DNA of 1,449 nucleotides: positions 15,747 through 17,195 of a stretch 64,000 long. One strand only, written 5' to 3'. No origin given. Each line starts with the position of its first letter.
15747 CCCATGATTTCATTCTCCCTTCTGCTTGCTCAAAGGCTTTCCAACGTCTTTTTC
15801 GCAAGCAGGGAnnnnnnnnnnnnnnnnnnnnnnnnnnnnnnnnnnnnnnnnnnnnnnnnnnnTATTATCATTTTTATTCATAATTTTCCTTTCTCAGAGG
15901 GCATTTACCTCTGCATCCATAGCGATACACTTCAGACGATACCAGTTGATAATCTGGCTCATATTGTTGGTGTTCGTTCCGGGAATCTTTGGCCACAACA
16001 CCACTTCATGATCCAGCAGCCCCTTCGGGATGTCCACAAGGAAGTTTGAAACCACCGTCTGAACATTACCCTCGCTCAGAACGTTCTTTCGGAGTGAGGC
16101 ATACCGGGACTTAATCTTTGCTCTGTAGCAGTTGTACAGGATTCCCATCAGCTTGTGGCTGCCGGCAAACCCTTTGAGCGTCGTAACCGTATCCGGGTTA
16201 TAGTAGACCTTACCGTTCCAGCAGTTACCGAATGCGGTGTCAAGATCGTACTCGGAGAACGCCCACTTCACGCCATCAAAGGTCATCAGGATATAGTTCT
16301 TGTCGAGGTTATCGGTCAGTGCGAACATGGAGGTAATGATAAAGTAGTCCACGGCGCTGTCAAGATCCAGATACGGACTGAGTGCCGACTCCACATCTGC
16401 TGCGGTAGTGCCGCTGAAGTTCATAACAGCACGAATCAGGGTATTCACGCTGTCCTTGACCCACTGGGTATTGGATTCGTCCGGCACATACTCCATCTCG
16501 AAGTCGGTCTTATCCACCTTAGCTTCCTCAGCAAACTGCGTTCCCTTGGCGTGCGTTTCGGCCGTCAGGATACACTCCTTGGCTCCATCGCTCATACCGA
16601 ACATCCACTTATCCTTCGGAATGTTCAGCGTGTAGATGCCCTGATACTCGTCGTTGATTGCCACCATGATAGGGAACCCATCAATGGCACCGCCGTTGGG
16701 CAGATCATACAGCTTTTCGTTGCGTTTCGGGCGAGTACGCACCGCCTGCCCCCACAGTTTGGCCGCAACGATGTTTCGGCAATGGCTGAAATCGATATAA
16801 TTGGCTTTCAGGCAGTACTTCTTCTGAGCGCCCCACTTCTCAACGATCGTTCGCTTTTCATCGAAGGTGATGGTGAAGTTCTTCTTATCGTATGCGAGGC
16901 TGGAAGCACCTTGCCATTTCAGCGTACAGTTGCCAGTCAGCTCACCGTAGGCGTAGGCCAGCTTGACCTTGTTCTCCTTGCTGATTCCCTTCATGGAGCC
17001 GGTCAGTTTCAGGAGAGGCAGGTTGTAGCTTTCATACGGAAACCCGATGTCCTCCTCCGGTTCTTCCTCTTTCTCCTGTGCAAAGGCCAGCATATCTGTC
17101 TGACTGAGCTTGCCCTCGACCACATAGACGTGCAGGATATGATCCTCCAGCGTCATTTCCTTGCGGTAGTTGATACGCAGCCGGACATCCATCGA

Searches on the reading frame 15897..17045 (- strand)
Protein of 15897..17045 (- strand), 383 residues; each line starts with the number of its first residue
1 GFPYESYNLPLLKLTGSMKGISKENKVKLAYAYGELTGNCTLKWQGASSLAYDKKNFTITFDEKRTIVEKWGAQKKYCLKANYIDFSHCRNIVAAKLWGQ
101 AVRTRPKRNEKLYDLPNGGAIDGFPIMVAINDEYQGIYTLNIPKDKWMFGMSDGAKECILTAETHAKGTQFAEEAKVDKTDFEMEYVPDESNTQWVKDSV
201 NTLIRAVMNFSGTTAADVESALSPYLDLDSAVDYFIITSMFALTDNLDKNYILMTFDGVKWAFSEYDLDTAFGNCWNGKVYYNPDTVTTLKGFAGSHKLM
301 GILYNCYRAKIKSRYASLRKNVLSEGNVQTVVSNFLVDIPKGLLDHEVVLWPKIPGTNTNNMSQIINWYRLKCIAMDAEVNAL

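Call 31: find_homologous_proteins(query=window:15897-17045:-, max_evalue=0.00001)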
Query window:15897-17045:- (383 aa): 1458 proteins with E <= 0.00001 among 2810 candidates; the best 120 are listed.
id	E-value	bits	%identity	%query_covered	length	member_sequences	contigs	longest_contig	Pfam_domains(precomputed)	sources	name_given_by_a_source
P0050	5.3e-262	886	100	100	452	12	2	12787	PF08757.18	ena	-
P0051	9.5e-261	882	99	100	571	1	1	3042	PF08757.18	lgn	-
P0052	7.5e-260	879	99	100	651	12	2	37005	PF08757.18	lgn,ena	-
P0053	1.3e-259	879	99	100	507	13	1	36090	PF08757.18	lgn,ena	-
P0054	4.3e-229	778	86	100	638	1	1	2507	PF08757.18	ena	-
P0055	1.2e-225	767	85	100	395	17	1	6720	PF08757.18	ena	-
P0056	1.3e-224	763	96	90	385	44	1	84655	PF08757.18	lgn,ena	-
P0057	4.5e-221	752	98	87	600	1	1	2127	PF08757.18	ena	-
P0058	1.1e-200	685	77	98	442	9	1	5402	PF08757.18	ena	-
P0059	2.1e-196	671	76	98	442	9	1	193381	PF08757.18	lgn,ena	-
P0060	8.2e-152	524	60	100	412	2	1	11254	PF08757.18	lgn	-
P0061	4.9e-148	511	59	100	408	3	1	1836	PF08757.18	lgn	-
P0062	1.7e-144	500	57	100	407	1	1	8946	PF08757.18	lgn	-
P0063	2.6e-143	496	58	100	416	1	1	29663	PF08757.18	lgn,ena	-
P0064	4.5e-140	485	55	100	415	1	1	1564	PF08757.18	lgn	-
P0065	5.1e-135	468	55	100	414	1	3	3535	PF08757.18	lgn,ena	-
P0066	1.8e-134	467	55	100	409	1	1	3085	PF08757.18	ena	-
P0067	4.4e-134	465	55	99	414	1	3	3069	PF08757.18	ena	-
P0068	8.2e-134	465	54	100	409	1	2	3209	PF08757.18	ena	-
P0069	8.3e-134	464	54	100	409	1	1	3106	PF08757.18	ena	-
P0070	1.2e-133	464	55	99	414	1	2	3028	PF08757.18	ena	-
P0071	1.7e-133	463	54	100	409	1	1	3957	PF08757.18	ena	-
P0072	1.9e-133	463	54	99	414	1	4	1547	PF08757.18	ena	-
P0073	5.7e-133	462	54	98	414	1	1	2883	PF08757.18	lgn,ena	-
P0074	7.0e-133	461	53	100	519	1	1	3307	PF08757.18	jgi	jgi:hypothetical protein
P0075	1.0e-132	461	54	99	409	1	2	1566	PF08757.18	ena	-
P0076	1.2e-132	461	54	99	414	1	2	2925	PF08757.18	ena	-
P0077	1.2e-132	461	54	99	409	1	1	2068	PF08757.18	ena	-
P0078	1.4e-132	460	54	99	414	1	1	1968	PF08757.18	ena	-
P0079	2.4e-132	460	54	100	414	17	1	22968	PF08757.18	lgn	-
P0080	3.1e-132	459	53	100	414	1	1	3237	PF08757.18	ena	-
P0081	1.8e-131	457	53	100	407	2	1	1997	PF08757.18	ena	-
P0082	3.3e-131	456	53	100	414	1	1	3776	PF08757.18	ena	-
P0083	3.8e-131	456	53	100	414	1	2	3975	PF08757.18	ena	-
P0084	5.8e-131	455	52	100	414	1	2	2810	PF08757.18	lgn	-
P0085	1.1e-130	454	53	100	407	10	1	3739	PF08757.18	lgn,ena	-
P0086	2.1e-130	453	55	97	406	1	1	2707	PF08757.18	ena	-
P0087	2.3e-130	453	53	99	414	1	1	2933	PF08757.18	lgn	-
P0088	2.4e-130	453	53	100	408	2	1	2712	PF08757.18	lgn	-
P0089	7.8e-130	451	53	100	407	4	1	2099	PF08757.18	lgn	-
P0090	9.7e-130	451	53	100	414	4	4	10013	PF08757.18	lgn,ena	-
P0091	1.8e-129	450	52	100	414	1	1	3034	PF08757.18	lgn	-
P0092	3.1e-129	449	53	100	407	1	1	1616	PF08757.18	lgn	-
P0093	4.6e-129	449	53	100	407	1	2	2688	PF08757.18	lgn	-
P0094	9.4e-129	448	51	98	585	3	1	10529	PF08757.18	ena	-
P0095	3.3e-128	446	52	100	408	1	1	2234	PF08757.18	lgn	-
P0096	1.9e-127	444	51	98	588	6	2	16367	PF08757.18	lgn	-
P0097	6.5e-127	442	51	100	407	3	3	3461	PF08757.18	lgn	-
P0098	2.6e-126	440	53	98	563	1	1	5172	PF08757.18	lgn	-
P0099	3.2e-126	440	51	98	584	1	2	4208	PF08757.18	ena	-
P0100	4.5e-126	439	52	98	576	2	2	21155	PF08757.18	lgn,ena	-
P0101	6.5e-125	435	51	98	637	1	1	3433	PF01391.24,PF08757.18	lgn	-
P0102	3.5e-123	430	76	63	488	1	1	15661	PF08757.18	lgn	-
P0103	4.3e-123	429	46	81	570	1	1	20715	PF08757.18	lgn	-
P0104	8.3e-123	428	53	98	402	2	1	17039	PF08757.18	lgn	-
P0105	1.3e-122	428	51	99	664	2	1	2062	PF08757.18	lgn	-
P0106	3.5e-122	426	53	98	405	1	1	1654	PF08757.18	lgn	-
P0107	5.8e-122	425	48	100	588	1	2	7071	PF08757.18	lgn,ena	-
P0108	8.6e-122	425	53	100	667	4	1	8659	PF08757.18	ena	-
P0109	8.9e-122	425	53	98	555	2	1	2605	PF08757.18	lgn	-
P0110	9.3e-122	425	51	99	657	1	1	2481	PF13306.13,PF08757.18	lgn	-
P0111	3.6e-121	423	50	71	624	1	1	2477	PF08757.18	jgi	jgi:hypothetical protein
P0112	5.1e-121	422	52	98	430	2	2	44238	PF08757.18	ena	-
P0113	5.2e-121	422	51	98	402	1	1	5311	PF08757.18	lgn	-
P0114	8.3e-121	422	53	98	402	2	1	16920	PF08757.18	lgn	-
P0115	6.5e-120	419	49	100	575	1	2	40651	PF08757.18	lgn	-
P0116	9.3e-120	418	53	98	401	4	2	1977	PF08757.18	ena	-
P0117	1.0e-119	418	51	98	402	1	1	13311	PF08757.18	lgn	-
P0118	1.1e-119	418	52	98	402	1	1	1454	PF08757.18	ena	-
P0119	2.1e-119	417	51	100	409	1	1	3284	PF08757.18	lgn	-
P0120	2.7e-119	417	51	99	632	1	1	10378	PF08757.18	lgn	-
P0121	8.5e-119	415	51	98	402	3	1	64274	PF08757.18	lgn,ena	-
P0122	1.1e-118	415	49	100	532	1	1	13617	PF08757.18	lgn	-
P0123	2.2e-118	414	50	98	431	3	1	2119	PF08757.18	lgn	-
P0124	2.7e-118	413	52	98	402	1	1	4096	PF08757.18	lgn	-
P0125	7.1e-118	412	51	99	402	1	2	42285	PF08757.18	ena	-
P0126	1.1e-117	411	51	98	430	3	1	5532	PF08757.18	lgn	-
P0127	9.9e-117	408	52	99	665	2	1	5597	PF08757.18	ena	-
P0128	1.8e-116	407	48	99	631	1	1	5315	PF08757.18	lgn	-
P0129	1.8e-116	407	51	98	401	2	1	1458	PF08757.18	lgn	-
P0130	2.9e-116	407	49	99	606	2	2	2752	PF08757.18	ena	-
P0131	5.3e-116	406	97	48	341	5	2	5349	PF08757.18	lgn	-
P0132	9.1e-116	405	50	98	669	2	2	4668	PF08757.18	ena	-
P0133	1.1e-115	405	49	99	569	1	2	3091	PF08757.18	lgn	-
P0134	2.6e-115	404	49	100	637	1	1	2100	PF08757.18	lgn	-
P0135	3.6e-115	403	49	97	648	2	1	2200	PF08757.18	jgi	jgi:hypothetical protein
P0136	4.9e-115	403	49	100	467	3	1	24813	PF08757.18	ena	-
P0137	7.2e-115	402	49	100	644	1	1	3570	PF08757.18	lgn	-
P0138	7.7e-115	402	47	100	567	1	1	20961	PF08757.18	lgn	-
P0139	8.5e-115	402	48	100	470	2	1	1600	PF08757.18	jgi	jgi:hypothetical protein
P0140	1.3e-114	401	48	99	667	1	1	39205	PF08757.18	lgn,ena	-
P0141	2.5e-114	400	48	99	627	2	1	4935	PF08757.18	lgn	-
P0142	6.0e-114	399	39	100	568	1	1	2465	PF08757.18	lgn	-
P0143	1.7e-113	398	49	97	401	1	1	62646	PF08757.18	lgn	-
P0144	2.7e-113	397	47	98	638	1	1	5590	PF08757.18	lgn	-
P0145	2.7e-113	397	48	98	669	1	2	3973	PF08757.18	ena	-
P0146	3.4e-113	397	48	99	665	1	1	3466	PF08757.18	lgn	-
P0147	3.5e-113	397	49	98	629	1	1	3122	PF08757.18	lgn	-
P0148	4.1e-113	396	47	99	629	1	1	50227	PF08757.18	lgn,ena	-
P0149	2.0e-112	394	48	100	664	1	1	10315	PF08757.18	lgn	-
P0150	3.3e-112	393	45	99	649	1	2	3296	PF08757.18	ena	-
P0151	3.5e-112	393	49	98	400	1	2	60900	PF08757.18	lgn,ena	-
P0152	4.0e-112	393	48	99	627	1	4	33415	PF08757.18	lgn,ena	-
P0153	5.5e-112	393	48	99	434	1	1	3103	PF08757.18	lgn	-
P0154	1.3e-111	391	50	98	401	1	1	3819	PF08757.18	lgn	-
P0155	1.7e-111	391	48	55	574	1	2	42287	PF08757.18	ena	-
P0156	2.9e-111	390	59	41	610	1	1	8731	PF08757.18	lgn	-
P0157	3.5e-111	390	48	99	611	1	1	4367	PF08757.18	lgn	-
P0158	9.3e-111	389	48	98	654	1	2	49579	PF08757.18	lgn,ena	-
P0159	1.5e-110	388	43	71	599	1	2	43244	PF08757.18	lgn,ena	-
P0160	1.5e-110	388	48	99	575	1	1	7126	PF08757.18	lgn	-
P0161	3.1e-110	387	50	100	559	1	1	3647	PF08757.18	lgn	-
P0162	1.5e-109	385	47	100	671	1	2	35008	PF08757.18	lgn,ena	-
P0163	1.9e-109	384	48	99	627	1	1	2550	PF08757.18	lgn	-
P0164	2.0e-109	384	55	41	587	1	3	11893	PF08757.18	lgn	-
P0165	2.2e-109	384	47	95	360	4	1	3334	PF08757.18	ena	-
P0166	3.2e-109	384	46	98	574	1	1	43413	PF08757.18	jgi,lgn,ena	-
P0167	4.2e-109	383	46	99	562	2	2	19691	PF08757.18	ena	-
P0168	4.7e-109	383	48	100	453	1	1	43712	PF08757.18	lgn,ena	-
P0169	7.0e-109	382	46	100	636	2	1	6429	PF08757.18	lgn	-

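Call 42: search_solved_structures(query=A5, max_evalue=1, show_alignments=2)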
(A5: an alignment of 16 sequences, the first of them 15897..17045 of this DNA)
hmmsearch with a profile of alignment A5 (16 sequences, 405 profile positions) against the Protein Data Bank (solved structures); distinct sequences matched with E-value up to 1: 3.
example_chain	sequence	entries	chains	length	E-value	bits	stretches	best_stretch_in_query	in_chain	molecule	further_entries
5jd9_A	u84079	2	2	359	0.0026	19.7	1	49-306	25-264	Spore coat protein H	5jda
3vpb_A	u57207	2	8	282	0.35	12.7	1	153-248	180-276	Putative acetylornithine deacetylase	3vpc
5h53_A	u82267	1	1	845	0.55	12.1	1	210-273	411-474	Skeletal muscle myosin heavy chain MyHC-EO/IIL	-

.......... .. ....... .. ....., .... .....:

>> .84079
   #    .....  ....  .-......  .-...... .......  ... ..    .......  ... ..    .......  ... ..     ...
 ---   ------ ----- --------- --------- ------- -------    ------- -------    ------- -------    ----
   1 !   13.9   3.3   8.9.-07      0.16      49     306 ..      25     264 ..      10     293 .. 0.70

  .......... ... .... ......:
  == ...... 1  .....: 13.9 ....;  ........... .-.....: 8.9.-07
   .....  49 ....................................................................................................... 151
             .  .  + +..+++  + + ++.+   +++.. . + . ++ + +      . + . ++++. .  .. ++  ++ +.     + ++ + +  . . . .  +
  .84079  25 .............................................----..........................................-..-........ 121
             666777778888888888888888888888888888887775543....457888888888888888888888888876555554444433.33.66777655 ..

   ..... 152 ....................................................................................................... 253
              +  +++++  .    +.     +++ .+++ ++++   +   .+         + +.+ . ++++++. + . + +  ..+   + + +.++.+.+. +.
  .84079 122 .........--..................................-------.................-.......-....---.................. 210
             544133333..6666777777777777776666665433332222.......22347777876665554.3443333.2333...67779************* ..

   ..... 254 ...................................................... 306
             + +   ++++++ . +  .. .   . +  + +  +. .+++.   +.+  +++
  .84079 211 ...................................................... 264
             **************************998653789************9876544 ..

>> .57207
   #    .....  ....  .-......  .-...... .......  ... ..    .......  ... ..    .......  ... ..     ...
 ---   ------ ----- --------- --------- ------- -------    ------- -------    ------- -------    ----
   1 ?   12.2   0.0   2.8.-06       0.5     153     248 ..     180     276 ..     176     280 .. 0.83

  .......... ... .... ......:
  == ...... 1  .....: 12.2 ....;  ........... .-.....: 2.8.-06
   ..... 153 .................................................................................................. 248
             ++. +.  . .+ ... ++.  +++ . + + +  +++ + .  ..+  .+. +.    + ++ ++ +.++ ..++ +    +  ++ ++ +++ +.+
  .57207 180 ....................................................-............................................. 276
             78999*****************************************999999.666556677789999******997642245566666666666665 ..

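Call 44: search_dna_similar(query=window:15897-17045:-, collection=phages, mode=protein, max_rows=30)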
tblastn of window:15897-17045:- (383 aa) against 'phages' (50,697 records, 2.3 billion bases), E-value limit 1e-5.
Records with a match: 36; places in all: 36; records where one place covers at least 80% of the query: 9.
Best place of each record, by identity: <60% 36.
By first word of the organism name: Bacteroides 21; Klebsiella 4; Bacteriophage 3; Acinetobacter 2; Bacillus 2; Lactobacillus 1; Phage 1; Lacticaseibacillus 1; phage 1.
By host as written in the record: - 17; Klebsiella pneumoniae ST437-OXA245 2; Bacteroides koreensis HM3 2; Bacteroides xylanisolvens HM7 2; Bacillus megaterium str. ATCC 43725 2; Lactobacillus gasseri 1; Lacticaseibacillus casei LMG 10768 1; Klebsiella pneumoniae ST512-KPC3 1; and 8 more.
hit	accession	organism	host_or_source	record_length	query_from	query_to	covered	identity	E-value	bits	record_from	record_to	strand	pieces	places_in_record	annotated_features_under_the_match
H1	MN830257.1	Lactobacillus phage JNU_P11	Lactobacillus gasseri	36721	2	373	97%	34.0%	1e-57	208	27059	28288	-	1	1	hypothetical protein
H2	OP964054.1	Phage CRBO14221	wine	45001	5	380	98%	32.0%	8e-47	177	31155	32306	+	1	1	record has no annotation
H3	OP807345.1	Lacticaseibacillus phage R3.3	Lacticaseibacillus casei LMG 10768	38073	8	357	91%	30.4%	3e-35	143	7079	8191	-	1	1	hypothetical protein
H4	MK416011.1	Klebsiella phage ST437-OXA245phi4.1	Klebsiella pneumoniae ST437-OXA245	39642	34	377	90%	26.6%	3e-23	107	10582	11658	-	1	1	spore coat protein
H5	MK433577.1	Klebsiella phage ST512-KPC3phi13.6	Klebsiella pneumoniae ST512-KPC3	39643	34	377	90%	26.6%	3e-23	107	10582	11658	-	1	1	spore coat protein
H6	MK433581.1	Klebsiella phage ST258-KPC3phi16.1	Klebsiella pneumoniae ST258-KPC3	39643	34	377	90%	26.6%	3e-23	107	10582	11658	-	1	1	spore coat protein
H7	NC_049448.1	Klebsiella phage ST437-OXA245phi4.1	Klebsiella pneumoniae ST437-OXA245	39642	34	377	90%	26.6%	3e-23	107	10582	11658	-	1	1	CotH kinase family protein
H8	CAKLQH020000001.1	Acinetobacter phage MD-2021a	not known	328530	40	383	90%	23.3%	2e-9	66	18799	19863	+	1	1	CotH protein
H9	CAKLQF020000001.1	Acinetobacter phage MD-2021a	not known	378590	40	383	90%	23.3%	2e-9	66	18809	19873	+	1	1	CotH protein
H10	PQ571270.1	Bacteroides phage BKO1-TP4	Bacteroides koreensis HM3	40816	33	273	63%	28.3%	2e-9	66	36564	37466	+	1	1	hypothetical protein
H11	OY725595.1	Bacteroides phage p00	-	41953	33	273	63%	28.3%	2e-9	66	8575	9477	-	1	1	hypothetical protein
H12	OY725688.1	Bacteroides phage p00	-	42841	33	273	63%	28.3%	2e-9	66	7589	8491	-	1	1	hypothetical protein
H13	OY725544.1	Bacteroides phage p00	-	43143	33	273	63%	28.3%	2e-9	66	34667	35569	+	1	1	hypothetical protein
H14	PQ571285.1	Bacteroides phage BX-TP2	Bacteroides xylanisolvens HM7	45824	33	273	63%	28.3%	2e-9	66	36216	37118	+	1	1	hypothetical protein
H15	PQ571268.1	Bacteroides phage BKO1-TP1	Bacteroides koreensis HM3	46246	33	273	63%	28.3%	2e-9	66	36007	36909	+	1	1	hypothetical protein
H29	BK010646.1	Bacteroides phage p00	Bacteroides dorei CL02T12C06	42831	39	273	61%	28.6%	4e-9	64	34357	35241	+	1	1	hypothetical protein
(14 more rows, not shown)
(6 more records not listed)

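Call 46: get_annotated_region(hit=H1, flank=8000)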
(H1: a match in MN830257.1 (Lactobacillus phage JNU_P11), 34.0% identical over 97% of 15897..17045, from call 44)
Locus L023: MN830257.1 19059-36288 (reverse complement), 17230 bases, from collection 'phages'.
description: Lactobacillus phage JNU_P11, complete genome.
organism: Lactobacillus phage JNU_P11 (NCBI taxid 2686381)
taxonomy: Viruses; Duplodnaviria; Heunggongvirae; Uroviricota; Caudoviricetes
host: Lactobacillus gasseri; source: -; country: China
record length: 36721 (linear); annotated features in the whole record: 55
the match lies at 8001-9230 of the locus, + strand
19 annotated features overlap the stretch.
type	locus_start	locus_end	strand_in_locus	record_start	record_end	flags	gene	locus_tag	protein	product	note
CDS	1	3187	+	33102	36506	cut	-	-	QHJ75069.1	tail tape measure protein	JNU_P11_GM000055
CDS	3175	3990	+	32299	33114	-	-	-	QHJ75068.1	hypothetical protein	JNU_P11_GM000054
CDS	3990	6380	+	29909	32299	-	-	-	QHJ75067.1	M23 family peptidase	JNU_P11_GM000053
CDS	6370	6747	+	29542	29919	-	-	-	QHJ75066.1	hypothetical protein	JNU_P11_GM000052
CDS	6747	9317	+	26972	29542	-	-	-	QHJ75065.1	hypothetical protein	JNU_P11_GM000051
CDS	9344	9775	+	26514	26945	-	-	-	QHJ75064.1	hypothetical protein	JNU_P11_GM000050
CDS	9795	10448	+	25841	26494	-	-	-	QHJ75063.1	hypothetical protein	JNU_P11_GM000049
CDS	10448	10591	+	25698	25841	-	-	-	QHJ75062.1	hypothetical protein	JNU_P11_GM000048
CDS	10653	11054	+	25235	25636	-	-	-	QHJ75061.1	hypothetical protein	JNU_P11_GM000047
CDS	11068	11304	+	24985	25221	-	-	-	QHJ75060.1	hypothetical protein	JNU_P11_GM000046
CDS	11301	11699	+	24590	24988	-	-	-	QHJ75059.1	holin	JNU_P11_GM000045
CDS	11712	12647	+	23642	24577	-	-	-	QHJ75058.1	lysin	JNU_P11_GM000044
CDS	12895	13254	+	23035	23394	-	-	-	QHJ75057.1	hypothetical protein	JNU_P11_GM000043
CDS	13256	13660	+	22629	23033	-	-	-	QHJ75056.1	hypothetical protein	JNU_P11_GM000042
CDS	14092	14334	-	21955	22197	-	-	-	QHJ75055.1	hypothetical protein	JNU_P11_GM000041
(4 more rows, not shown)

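Call 47: get_annotated_region(hit=H3, flank=7000)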
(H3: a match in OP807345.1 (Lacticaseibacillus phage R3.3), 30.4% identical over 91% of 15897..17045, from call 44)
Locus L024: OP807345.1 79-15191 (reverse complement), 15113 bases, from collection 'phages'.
description: Lacticaseibacillus phage R3.3, complete genome.
organism: Lacticaseibacillus phage R3.3 (NCBI taxid 3016942)
taxonomy: Viruses; Duplodnaviria; Heunggongvirae; Uroviricota; Caudoviricetes; Coetzeevirus
host: Lacticaseibacillus casei LMG 10768; source: -; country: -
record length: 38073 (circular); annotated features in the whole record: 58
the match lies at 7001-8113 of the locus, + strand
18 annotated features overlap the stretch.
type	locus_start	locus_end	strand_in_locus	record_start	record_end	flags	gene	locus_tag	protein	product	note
CDS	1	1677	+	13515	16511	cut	-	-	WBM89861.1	hypothetical protein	-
CDS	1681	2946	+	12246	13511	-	-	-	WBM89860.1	hypothetical protein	-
CDS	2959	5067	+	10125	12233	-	-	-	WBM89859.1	hypothetical protein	-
CDS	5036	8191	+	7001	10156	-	-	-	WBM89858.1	hypothetical protein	-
CDS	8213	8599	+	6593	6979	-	-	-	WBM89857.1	hypothetical protein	-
CDS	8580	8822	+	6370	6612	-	-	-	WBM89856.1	hypothetical protein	-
CDS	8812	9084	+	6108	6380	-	-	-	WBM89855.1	hypothetical protein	-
CDS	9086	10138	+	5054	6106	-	-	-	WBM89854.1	hypothetical protein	-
CDS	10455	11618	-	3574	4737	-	-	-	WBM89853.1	hypothetical protein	-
CDS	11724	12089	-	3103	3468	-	-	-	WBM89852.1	hypothetical protein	-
CDS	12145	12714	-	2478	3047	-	-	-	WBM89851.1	hypothetical protein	-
CDS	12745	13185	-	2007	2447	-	-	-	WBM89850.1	hypothetical protein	-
CDS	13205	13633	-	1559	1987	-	-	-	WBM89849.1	hypothetical protein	-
CDS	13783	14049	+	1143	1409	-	-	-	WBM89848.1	hypothetical protein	-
CDS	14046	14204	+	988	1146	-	-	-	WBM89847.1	hypothetical protein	-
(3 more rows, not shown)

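Call 67: find_encoding_contigs(protein=P0059, flank=8000, max_places=2)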
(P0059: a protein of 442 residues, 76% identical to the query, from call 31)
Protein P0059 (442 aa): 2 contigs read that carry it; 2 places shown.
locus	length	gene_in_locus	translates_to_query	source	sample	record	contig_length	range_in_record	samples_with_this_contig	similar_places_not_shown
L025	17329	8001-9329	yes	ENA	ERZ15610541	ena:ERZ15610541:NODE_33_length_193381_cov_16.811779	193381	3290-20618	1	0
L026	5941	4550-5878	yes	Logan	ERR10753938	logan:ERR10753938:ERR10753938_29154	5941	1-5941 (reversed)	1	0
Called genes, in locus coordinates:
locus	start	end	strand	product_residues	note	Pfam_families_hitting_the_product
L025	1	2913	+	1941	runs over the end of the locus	-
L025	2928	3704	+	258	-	-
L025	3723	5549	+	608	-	PF06605:Prophage_tail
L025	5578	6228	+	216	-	-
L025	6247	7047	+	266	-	PF01442:Apolipoprotein (weak)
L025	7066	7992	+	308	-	-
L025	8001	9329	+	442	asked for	PF08757:CotH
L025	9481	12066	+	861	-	PF00657:Lipase_GDSL, PF13472:Lipase_GDSL_2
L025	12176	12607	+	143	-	PF05105:Phage_holin_4_1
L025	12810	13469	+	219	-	PF08239:SH3_3, PF01476:LysM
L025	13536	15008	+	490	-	PF01510:Amidase_2, PF01832:Glucosaminidase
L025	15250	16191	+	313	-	PF00239:Resolvase, PF07508:Recombinase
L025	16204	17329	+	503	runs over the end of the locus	PF00239:Resolvase, PF07508:Recombinase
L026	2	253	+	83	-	?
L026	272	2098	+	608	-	PF06605:Prophage_tail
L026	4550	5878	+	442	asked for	PF08757:CotH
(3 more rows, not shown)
